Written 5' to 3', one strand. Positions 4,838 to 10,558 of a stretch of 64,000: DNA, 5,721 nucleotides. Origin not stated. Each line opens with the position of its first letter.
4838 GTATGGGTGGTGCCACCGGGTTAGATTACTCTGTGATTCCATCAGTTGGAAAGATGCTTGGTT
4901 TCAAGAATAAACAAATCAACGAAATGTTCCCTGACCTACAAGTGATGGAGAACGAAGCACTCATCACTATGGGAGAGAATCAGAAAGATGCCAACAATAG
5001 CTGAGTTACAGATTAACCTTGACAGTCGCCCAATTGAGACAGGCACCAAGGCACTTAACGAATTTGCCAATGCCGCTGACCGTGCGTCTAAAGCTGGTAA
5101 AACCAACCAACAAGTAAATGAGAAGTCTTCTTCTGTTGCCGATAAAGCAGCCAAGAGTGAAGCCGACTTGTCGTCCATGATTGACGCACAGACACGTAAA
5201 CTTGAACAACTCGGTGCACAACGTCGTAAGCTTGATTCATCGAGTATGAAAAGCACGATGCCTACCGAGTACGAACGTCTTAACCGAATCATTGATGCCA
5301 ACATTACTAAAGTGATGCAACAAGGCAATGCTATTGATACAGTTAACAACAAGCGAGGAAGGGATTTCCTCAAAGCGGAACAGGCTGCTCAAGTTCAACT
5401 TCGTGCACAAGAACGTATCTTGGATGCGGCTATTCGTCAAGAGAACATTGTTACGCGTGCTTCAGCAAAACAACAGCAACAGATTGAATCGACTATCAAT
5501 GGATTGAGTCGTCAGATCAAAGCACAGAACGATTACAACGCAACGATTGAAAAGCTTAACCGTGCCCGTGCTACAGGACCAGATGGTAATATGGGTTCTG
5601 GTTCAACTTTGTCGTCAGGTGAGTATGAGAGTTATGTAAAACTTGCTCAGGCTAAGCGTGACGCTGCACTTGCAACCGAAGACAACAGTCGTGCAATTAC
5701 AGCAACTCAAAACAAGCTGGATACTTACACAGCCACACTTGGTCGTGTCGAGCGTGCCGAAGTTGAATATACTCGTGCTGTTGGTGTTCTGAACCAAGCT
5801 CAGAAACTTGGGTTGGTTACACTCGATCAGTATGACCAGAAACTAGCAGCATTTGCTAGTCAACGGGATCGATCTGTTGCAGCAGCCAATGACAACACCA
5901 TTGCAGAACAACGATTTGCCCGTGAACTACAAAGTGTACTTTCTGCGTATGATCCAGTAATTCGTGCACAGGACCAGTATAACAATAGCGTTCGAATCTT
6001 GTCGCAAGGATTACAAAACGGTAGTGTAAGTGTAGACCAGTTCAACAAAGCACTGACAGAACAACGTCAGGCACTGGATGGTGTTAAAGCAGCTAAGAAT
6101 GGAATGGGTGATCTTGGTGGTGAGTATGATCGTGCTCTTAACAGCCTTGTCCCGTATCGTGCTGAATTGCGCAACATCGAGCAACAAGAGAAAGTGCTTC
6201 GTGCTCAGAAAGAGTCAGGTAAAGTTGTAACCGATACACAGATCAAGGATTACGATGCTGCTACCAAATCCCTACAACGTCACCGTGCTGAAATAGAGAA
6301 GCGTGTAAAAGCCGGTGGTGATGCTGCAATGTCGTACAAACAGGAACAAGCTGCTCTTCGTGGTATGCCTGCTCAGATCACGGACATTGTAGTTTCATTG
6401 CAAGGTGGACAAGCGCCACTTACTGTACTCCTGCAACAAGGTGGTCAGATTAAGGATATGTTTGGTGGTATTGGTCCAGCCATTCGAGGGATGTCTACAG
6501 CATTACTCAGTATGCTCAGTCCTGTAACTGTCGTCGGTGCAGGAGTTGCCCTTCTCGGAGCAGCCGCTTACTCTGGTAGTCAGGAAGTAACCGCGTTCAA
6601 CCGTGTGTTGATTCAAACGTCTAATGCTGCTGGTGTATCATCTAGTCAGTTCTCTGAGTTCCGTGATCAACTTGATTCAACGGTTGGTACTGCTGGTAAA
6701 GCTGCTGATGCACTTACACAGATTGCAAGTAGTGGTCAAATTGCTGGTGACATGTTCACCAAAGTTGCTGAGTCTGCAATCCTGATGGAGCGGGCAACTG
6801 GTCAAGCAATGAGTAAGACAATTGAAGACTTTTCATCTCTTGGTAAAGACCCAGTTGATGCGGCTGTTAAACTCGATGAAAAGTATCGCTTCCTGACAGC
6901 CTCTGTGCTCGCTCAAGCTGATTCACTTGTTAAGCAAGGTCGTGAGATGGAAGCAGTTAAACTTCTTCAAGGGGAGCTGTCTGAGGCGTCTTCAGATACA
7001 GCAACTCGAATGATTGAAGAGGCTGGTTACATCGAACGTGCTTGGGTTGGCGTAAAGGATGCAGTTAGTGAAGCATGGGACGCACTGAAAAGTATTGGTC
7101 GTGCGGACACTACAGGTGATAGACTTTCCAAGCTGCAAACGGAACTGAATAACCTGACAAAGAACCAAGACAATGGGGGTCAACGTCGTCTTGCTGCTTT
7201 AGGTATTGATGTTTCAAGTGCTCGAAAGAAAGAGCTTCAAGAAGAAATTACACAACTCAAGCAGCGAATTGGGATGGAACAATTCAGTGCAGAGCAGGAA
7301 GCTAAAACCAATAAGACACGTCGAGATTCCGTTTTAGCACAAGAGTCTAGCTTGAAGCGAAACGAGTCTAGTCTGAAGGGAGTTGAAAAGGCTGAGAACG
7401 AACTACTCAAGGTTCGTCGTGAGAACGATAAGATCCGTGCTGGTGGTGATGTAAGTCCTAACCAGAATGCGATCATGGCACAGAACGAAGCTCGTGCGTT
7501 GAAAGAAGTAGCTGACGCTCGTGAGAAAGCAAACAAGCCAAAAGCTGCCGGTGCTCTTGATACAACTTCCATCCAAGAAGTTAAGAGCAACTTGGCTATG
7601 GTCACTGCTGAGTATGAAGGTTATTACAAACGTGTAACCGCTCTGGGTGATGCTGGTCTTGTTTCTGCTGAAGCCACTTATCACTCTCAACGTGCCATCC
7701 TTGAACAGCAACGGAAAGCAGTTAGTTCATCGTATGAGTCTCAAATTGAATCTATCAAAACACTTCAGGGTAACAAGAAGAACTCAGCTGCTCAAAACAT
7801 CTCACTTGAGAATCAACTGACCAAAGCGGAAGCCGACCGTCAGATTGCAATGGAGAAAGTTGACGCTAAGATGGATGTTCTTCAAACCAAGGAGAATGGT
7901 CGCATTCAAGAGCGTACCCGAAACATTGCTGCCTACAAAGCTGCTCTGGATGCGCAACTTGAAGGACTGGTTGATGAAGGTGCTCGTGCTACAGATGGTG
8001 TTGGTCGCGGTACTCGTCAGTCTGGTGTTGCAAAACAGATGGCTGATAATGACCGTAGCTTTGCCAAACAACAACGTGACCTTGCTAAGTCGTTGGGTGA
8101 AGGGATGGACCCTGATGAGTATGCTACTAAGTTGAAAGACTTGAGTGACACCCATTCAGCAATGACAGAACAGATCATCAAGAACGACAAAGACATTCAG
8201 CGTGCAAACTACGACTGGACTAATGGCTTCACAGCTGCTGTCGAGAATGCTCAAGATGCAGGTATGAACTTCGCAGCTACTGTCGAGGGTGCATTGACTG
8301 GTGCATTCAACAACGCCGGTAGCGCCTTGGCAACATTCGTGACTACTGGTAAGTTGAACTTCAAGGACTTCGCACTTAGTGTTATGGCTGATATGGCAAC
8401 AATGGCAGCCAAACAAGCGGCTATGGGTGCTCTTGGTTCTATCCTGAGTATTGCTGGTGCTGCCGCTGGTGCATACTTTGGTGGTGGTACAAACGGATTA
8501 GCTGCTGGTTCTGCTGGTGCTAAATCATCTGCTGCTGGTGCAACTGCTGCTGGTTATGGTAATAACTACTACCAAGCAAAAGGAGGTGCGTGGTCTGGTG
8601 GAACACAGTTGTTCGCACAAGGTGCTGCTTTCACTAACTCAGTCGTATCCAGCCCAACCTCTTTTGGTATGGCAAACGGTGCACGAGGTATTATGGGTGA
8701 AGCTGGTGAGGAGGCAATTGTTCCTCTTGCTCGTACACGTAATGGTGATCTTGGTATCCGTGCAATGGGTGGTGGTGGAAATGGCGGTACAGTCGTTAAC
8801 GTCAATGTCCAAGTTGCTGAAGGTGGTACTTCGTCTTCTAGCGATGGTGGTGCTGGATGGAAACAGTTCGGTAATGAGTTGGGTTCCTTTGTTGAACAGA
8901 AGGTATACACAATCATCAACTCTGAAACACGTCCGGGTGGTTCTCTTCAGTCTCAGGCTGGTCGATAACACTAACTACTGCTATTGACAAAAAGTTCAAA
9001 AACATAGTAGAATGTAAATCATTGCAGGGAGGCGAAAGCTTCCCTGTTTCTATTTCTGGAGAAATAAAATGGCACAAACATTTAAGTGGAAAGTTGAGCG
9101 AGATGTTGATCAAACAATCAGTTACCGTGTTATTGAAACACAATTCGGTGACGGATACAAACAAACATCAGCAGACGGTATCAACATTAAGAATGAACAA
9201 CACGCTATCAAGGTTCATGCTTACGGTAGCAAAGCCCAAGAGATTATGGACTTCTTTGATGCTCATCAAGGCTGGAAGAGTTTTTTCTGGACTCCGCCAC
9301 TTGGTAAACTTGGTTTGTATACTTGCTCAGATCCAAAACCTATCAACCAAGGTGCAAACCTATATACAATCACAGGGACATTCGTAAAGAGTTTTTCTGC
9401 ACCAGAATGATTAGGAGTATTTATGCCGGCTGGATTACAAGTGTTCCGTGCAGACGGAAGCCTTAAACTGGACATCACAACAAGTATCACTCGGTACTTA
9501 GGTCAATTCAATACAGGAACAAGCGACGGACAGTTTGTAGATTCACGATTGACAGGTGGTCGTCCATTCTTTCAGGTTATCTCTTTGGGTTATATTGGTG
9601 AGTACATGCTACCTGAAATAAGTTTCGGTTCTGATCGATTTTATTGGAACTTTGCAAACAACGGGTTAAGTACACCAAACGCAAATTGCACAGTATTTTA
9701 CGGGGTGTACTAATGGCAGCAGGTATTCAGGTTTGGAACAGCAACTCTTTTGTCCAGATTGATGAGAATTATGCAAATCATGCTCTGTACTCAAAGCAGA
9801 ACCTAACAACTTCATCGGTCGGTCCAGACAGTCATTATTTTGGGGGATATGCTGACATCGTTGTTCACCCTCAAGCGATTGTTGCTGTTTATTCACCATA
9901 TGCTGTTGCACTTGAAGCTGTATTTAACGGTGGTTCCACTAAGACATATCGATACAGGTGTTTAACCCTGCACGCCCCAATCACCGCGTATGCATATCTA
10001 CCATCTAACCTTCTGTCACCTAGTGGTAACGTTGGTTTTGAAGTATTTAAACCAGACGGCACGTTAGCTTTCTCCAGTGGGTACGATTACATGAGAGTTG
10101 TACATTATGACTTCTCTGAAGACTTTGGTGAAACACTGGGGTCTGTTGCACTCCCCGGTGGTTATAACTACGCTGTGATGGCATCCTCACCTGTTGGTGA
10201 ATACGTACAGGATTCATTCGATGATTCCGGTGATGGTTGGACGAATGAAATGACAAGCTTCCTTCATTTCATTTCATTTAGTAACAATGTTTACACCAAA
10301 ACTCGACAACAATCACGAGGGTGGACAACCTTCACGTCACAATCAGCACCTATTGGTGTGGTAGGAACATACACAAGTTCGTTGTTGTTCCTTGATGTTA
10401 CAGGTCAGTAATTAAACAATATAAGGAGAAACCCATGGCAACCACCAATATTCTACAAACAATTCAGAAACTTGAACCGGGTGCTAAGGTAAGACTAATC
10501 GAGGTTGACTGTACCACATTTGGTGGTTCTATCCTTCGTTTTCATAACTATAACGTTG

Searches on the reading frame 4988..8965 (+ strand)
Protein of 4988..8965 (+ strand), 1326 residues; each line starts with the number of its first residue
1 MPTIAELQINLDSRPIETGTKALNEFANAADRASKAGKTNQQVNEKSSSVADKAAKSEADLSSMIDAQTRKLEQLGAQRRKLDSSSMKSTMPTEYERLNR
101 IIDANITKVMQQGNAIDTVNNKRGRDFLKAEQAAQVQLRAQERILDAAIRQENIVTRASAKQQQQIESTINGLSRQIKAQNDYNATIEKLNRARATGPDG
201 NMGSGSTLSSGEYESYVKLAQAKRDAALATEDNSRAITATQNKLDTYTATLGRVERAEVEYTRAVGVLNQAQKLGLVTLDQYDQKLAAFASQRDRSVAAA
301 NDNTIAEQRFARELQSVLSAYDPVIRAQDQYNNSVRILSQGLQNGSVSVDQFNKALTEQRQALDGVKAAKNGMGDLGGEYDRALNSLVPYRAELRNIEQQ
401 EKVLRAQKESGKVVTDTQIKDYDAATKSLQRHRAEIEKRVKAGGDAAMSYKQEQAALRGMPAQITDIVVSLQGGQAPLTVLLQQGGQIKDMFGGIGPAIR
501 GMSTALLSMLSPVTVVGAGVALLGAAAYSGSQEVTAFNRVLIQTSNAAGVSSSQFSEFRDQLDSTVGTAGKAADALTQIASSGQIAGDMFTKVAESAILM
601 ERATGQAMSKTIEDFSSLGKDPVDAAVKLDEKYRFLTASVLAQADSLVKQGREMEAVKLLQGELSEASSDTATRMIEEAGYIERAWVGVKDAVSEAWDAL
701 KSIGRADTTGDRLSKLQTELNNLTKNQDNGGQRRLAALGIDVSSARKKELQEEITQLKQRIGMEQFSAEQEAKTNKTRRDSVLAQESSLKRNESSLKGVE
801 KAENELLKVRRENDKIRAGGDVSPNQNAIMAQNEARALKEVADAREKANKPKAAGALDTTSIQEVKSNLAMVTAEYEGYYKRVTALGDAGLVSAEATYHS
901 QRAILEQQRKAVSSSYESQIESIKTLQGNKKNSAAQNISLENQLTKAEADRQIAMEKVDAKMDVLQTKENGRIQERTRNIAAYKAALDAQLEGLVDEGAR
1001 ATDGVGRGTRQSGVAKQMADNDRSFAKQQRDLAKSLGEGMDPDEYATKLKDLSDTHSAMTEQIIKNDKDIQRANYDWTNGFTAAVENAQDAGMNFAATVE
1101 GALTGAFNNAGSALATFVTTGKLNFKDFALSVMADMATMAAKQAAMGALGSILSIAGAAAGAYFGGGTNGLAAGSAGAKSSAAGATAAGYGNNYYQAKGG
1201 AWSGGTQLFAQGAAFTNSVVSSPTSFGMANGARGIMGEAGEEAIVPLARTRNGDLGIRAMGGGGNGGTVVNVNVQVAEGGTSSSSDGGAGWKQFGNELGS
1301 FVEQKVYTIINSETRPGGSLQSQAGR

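Call 12: search_protein_families(library=phrogs, proteins=[window:4988-8965:+], max_evalue=0.001)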
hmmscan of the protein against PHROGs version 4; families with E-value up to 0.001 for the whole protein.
window:4988-8965:+ (1326 aa): 17 families
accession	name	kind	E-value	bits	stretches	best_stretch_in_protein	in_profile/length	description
phrog_24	-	tail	1.3e-184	617.4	2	234-1322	105-1053/1151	tail length tape measure protein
phrog_25966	-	tail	8.1e-76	256.6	1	416-889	17-481/1651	tail length tape measure protein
phrog_16384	-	unknown function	3.6e-62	212.2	1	900-1320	24-456/463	-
phrog_3827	-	tail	1.2e-52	180.5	1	240-637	16-388/393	tail length tape measure protein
phrog_1716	-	tail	1.4e-50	173.8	1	562-1322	251-927/943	tail length tape measure protein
phrog_339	-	tail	1.4e-47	163.6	1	639-1323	486-1118/1123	tail length tape measure protein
phrog_4498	-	tail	3.7e-42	145.7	1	437-738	49-350/381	tail length tape measure protein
phrog_13769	-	unknown function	5.3e-29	101.9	1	1077-1319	380-605/612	-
phrog_20739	-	tail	8.3e-29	101.8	1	516-725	74-283/336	tail length tape measure protein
phrog_6747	-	tail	1.2e-26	94.9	1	982-1282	99-352/390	tail length tape measure protein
phrog_5918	-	unknown function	1.1e-24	88.1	1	514-661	292-442/448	-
phrog_32885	-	tail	2.1e-23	83.3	1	1078-1277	718-922/948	tail length tape measure protein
phrog_3394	-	unknown function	1.2e-19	70.3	1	1109-1322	1652-1861/1862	-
phrog_2854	-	tail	2.1e-13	50.9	1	644-1322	252-842/855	tail length tape measure protein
phrog_8892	-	tail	2.8e-13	50.4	1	342-937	9-558/752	tail length tape measure protein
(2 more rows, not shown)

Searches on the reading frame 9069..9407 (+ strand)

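Call 105: search_protein_families(library=pfam, proteins=[window:9069-9407:+], max_evalue=0.05)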
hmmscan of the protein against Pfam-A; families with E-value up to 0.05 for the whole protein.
window:9069-9407:+ (113 aa): 1 family
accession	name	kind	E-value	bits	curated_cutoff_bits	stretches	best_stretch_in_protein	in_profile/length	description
PF05939.18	Phage_min_tail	-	7.9e-27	94.2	39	1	3-108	1-107/108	Phage minor tail protein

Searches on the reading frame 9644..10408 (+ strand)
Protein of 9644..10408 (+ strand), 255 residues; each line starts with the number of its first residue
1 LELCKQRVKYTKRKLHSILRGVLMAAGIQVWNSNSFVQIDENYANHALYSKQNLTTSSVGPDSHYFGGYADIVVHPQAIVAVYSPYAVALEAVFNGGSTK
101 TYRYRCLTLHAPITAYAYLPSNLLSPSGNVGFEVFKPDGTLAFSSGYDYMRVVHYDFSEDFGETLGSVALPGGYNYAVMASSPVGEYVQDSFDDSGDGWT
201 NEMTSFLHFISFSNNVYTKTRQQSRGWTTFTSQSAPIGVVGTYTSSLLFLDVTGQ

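Call 12: search_protein_families(library=phrogs, proteins=[window:9644-10408:+], max_evalue=0.001)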
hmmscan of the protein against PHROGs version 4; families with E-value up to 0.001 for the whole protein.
window:9644-10408:+ (255 aa): 4 families
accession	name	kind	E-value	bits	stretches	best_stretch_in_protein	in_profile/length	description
phrog_4062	-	unknown function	5e-21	76.4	1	24-254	1-229/230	-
phrog_6061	-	unknown function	2.6e-11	45.2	1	24-254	1-262/263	-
phrog_33369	-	unknown function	1.1e-06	29.2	0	24-55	1-32/254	-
phrog_29426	-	unknown function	9.9e-05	22.7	1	121-252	104-231/237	-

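Call 67: search_protein_families(library=pfam, proteins=[window:9644-10408:+], max_evalue=0.05)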
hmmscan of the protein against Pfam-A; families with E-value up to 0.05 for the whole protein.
window:9644-10408:+ (255 aa): 0 families

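Call 85: search_protein_families(library=ncbifam, proteins=[window:9644-10408:+], max_evalue=0.1)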
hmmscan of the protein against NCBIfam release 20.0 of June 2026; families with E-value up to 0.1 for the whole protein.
window:9644-10408:+ (255 aa): 0 families

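Call 118: find_related_loci(query=window:9644-10408:+, collection=viral_contigs, flank=4000)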
Query window:9644-10408:+ (255 aa) in viral_contigs; peptide patterns used: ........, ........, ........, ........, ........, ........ (x = any residue, [..] = any of these).
34 stretches matched a pattern, but none encodes a relative of the query by tblastn (E <= 1e-3).
